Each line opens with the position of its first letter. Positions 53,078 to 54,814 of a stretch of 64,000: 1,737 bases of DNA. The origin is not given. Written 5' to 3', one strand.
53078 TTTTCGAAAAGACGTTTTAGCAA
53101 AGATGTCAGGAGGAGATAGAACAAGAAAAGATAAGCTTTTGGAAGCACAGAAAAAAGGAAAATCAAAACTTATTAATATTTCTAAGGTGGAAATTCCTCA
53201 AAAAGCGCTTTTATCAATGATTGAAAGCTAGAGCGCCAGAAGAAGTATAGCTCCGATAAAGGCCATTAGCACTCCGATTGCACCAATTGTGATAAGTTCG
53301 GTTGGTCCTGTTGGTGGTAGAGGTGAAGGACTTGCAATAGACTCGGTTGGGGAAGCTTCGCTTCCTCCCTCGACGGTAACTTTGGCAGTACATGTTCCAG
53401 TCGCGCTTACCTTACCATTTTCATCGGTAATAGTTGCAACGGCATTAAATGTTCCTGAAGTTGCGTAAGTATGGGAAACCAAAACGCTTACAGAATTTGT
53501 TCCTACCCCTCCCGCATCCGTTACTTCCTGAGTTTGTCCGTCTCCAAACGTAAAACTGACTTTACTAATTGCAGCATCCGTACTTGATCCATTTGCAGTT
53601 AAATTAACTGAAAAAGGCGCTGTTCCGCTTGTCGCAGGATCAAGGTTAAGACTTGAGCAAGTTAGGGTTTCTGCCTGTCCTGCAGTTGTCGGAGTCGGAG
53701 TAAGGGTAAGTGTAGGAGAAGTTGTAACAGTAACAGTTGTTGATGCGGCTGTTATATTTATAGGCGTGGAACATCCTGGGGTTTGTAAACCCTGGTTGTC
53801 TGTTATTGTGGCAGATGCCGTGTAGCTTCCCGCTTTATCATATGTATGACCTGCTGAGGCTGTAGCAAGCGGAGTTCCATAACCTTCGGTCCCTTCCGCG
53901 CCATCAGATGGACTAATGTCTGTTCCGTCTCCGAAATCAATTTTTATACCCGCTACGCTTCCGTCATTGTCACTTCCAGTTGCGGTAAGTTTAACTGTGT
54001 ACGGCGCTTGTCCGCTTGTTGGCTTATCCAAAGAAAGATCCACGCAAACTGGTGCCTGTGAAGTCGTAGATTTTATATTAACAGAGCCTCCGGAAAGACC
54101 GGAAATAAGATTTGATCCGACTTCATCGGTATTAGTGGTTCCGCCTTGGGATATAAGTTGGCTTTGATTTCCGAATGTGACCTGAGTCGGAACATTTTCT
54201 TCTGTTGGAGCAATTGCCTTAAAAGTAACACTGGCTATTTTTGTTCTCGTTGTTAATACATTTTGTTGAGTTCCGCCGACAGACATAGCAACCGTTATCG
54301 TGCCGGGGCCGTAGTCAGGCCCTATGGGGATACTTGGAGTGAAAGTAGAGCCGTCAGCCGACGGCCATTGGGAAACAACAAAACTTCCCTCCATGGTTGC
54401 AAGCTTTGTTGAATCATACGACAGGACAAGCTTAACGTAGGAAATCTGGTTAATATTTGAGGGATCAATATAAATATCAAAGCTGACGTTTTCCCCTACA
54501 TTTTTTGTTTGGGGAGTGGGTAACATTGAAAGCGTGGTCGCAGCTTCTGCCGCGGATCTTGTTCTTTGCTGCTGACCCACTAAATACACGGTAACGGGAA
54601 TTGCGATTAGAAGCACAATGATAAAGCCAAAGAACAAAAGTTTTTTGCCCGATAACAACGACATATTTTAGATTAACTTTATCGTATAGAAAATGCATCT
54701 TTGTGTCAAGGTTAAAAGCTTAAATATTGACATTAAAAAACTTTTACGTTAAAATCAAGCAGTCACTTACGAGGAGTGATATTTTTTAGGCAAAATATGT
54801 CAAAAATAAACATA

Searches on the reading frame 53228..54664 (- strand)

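Call 43: search_protein_families(library=pfam, proteins=[window:53228-54664:-], max_evalue=0.01)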
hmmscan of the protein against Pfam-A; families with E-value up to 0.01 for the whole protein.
window:53228-54664:- (478 aa): 5 families
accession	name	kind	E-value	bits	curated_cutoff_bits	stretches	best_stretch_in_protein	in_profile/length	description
PF18911.6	PKD_4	-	4e-14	52.9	27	2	214-295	10-76/85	PKD domain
PF00801.26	PKD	-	7.1e-12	45.6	23.5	2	215-295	8-73/80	PKD domain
PF00963.24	Cohesin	-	0.00017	22.3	24.1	1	52-178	9-127/139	Cohesin domain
PF13895.12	Ig_2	-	0.0038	17.9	27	0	317-420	2-72/79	Immunoglobulin domain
PF06232.16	ATS3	-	0.0098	16.2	27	0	343-383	8-48/125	Embryo-specific protein 3, (ATS3)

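Call 56: search_protein_families(library=ncbifam, proteins=[window:53228-54664:-], max_evalue=10)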
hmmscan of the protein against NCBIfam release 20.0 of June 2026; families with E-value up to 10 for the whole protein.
window:53228-54664:- (478 aa): 4 families
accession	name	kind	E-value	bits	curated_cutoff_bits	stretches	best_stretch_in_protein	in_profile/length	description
NF058578.1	CPR_pilus_PamR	equivalog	6.2e-05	22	300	2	350-420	167-230/297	pilus system RbmA-like protein PamR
NF053819.1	EF0750_LPXTG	subfamily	0.19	12.3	47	1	412-476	31-100/105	EF2685/EF0750 family sortase-dependent surface protein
TIGR03769.1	P_ac_wall_RPT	domain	4.8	7.8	30.9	0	222-237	15-30/41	TIGR03769 domain-containing protein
NF033932.1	LapB_rpt_80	domain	6.8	7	45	1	279-311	1-33/83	LapB repeat-containing protein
